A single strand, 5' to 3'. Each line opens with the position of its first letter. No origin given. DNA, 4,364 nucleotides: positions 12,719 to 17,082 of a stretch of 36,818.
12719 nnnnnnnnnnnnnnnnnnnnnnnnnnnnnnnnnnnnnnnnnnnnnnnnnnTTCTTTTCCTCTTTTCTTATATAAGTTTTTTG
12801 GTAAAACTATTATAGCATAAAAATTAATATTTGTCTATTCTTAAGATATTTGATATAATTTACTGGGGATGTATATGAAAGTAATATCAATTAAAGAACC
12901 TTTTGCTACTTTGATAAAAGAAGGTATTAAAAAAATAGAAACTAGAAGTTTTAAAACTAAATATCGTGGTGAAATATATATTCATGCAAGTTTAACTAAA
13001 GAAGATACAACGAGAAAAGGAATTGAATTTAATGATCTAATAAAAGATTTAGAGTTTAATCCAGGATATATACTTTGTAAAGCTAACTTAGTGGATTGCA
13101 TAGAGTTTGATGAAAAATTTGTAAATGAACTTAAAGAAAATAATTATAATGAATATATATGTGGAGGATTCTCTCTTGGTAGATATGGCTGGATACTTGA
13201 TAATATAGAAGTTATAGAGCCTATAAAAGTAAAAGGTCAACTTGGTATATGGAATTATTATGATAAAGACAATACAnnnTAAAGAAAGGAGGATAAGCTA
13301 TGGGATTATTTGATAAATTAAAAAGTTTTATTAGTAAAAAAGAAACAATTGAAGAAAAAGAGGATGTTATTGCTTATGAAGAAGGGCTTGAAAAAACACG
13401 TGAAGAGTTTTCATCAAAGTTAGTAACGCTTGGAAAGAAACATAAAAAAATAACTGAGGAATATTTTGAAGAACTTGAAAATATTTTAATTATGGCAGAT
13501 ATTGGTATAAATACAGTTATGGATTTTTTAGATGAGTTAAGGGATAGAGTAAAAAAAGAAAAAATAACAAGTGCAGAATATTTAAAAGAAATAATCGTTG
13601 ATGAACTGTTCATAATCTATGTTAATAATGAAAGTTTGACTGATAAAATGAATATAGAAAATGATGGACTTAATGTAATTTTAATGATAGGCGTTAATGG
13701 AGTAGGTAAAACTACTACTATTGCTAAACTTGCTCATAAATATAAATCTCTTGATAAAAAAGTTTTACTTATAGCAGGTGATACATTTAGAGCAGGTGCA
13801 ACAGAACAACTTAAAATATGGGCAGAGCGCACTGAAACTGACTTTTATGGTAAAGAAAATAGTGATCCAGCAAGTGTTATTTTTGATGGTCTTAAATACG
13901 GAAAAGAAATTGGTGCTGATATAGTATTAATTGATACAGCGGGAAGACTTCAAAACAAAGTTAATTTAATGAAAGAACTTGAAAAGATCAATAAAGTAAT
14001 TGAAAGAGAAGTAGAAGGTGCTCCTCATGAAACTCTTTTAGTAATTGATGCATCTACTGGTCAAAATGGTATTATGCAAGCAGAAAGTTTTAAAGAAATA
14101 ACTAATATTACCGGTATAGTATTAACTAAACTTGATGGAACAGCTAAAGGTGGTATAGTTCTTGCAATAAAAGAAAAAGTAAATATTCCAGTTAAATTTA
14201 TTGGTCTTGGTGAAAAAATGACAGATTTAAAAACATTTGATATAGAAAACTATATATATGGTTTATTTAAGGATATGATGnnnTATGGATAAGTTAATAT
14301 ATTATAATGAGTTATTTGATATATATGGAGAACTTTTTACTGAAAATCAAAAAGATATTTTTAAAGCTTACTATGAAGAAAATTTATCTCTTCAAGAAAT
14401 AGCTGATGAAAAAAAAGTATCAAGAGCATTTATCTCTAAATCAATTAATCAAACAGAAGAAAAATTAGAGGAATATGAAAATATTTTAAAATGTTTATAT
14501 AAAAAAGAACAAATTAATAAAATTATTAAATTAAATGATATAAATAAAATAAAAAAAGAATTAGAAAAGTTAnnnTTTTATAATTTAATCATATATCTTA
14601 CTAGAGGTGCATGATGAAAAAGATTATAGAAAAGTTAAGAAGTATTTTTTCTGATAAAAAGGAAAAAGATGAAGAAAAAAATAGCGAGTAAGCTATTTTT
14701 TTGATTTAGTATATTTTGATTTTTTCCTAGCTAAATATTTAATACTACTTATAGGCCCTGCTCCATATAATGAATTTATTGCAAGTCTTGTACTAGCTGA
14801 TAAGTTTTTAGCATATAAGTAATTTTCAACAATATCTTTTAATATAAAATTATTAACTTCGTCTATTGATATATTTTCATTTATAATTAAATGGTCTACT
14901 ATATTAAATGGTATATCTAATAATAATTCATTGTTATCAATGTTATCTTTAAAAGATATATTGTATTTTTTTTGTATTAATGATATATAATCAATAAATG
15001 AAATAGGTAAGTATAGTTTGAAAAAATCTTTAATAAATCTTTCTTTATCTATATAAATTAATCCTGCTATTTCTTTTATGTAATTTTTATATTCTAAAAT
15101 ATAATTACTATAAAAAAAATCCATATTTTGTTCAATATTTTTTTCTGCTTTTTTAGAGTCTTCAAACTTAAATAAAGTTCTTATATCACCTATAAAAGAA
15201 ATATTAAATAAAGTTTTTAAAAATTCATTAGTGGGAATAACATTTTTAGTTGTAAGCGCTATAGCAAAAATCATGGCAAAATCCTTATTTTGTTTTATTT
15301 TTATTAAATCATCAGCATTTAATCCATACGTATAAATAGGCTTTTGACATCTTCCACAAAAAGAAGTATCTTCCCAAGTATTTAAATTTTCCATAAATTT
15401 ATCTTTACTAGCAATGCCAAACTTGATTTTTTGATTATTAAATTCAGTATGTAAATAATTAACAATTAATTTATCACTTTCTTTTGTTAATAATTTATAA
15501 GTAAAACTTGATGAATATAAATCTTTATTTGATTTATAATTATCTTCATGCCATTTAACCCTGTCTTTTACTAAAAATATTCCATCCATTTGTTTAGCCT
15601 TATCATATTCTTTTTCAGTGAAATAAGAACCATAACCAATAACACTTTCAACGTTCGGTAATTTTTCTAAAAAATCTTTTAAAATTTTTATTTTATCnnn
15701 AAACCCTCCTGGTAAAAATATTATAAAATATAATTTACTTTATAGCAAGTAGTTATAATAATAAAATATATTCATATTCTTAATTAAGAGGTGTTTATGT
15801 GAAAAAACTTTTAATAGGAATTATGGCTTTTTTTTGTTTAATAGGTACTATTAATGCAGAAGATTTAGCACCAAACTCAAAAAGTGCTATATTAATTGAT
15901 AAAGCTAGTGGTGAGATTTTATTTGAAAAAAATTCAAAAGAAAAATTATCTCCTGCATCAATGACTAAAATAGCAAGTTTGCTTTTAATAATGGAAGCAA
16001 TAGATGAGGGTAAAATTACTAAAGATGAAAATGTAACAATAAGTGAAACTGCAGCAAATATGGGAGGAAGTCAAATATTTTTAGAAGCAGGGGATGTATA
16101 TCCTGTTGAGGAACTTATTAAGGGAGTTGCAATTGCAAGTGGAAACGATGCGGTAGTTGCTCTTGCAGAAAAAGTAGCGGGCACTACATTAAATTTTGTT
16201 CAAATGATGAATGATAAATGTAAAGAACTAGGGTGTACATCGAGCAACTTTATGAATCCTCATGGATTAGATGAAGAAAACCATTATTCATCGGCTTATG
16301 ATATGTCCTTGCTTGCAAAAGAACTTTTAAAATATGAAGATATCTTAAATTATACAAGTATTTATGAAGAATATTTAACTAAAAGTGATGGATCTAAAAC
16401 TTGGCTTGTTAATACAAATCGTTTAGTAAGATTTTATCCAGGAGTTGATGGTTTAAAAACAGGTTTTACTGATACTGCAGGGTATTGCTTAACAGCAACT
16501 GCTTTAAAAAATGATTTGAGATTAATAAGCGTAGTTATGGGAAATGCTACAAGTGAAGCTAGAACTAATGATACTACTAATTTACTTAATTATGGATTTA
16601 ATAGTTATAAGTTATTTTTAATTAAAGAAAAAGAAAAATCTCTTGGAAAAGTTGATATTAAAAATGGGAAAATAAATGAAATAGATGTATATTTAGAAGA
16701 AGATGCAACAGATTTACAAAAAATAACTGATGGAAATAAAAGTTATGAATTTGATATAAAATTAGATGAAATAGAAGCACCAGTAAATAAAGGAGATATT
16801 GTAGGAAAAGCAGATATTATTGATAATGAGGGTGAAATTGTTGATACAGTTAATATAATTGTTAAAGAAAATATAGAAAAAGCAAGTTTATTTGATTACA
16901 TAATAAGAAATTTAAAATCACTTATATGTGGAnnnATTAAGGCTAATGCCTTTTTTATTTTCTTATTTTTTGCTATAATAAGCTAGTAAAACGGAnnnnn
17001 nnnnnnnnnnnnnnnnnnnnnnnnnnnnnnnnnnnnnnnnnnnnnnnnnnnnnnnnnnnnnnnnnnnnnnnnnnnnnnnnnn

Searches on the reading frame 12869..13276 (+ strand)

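Call 11: search_protein_families(library=pfam, proteins=[window:12869-13276:+], max_evalue=0.01)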
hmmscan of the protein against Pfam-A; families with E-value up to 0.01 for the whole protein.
window:12869-13276:+ (136 aa): 1 family
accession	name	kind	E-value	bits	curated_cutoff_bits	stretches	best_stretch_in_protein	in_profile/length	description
PF04266.20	ASCH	-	4.6e-06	27.7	21.2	1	6-85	1-63/103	ASCH domain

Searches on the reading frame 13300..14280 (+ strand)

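Call 11: search_protein_families(library=pfam, proteins=[window:13300-14280:+], max_evalue=0.01)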
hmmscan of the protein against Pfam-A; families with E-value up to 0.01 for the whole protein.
window:13300-14280:+ (327 aa): 15 families
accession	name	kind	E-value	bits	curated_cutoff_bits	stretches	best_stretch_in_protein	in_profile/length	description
PF00448.28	SRP54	-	4.4e-76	255.3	22.7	1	125-323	2-195/196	SRP54-type protein, GTPase domain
PF02881.24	SRP54_N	-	6.7e-16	58.7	22.4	1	38-103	2-75/75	SRP54-type protein, helical bundle domain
PF13207.12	AAA_17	-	3.6e-05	24.5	27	1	130-228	1-93/136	AAA domain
PF01656.29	CbiA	-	8.2e-05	23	25.4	1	134-282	9-87/125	CobQ/CobB/MinD/ParA nucleotide binding domain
PF20720.3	nSTAND3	-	0.00023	21.3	27.2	1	107-157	1-50/155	Novel STAND NTPase 3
PF13614.12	AAA_31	-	0.00027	21.3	27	1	134-184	12-61/177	AAA domain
PF13671.12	AAA_33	-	0.00065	20.5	27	1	126-169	1-39/143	AAA domain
PF13604.12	AAA_30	-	0.0013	18.9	27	1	123-173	17-68/191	AAA domain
PF13173.12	AAA_14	-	0.0024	18.3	27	1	126-198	4-71/129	AAA domain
PF25199.1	nSTAND_NTPase5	-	0.0026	18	34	0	113-163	28-81/145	Novel STAND NTPase 5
PF02374.21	ArsA_ATPase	-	0.0052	16.5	24.3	1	125-161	2-38/305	Anion-transporting ATPase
PF13479.12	AAA_24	-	0.006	16.9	27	0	126-221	4-80/195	AAA domain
PF13401.12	AAA_22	-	0.0061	17.3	27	0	125-228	6-105/130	AAA domain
PF00004.35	AAA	-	0.0074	17.2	21.2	1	127-221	1-73/131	ATPase family associated with various cellular activities (AAA)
PF01583.26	APS_kinase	-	0.0079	16.7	21.1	0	126-175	4-53/152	Adenylylsulphate kinase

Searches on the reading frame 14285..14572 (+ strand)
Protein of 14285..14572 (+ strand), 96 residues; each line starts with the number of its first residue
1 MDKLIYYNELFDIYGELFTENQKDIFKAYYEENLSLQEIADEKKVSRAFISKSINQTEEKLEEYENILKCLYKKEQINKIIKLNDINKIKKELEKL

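Call 11: search_protein_families(library=pfam, proteins=[window:14285-14572:+], max_evalue=0.01)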
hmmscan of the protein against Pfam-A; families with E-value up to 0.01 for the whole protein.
window:14285-14572:+ (96 aa): 5 families
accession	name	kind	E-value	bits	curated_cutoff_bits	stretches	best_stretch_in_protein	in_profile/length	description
PF04297.20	UPF0122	-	2.2e-20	73.2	22.7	1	1-92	1-93/101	Putative helix-turn-helix protein, YlxM / p13 like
PF04545.22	Sigma70_r4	-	3.3e-06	26.9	24.1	1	19-61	6-48/50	Sigma-70, region 4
PF06530.18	Phage_antitermQ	-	0.0046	17.3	26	1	20-65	65-110/118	Phage antitermination protein Q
PF08281.18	Sigma70_r4_2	-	0.0046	17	25.7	1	20-47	13-40/54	Sigma-70, region 4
PF01371.25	Trp_repressor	-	0.0084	16.6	27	0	25-69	41-85/88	Trp repressor protein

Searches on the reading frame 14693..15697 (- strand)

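Call 11: search_protein_families(library=pfam, proteins=[window:14693-15697:-], max_evalue=0.01)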
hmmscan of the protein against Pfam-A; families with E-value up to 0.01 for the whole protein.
window:14693-15697:- (334 aa): 1 family
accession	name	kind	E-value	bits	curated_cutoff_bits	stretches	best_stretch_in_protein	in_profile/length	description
PF09139.17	Tam41_Mmp37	-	1.1e-30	107.5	24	1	6-328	1-322/322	Phosphatidate cytidylyltransferase, mitochondrial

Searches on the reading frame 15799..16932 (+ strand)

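Call 11: search_protein_families(library=pfam, proteins=[window:15799-16932:+], max_evalue=0.01)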
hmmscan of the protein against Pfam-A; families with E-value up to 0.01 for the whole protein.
window:15799-16932:+ (378 aa): 3 families
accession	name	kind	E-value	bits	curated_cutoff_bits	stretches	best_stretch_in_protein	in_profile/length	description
PF00768.25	Peptidase_S11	-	2.4e-79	266.6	27.6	1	24-250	9-238/239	D-alanyl-D-alanine carboxypeptidase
PF13354.11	Beta-lactamase2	-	5.1e-12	46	22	1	34-178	6-148/214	Beta-lactamase enzyme family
PF07943.18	PBP5_C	-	1.5e-08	35.1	21.2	1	270-361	1-91/91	Penicillin-binding protein 5, C-terminal domain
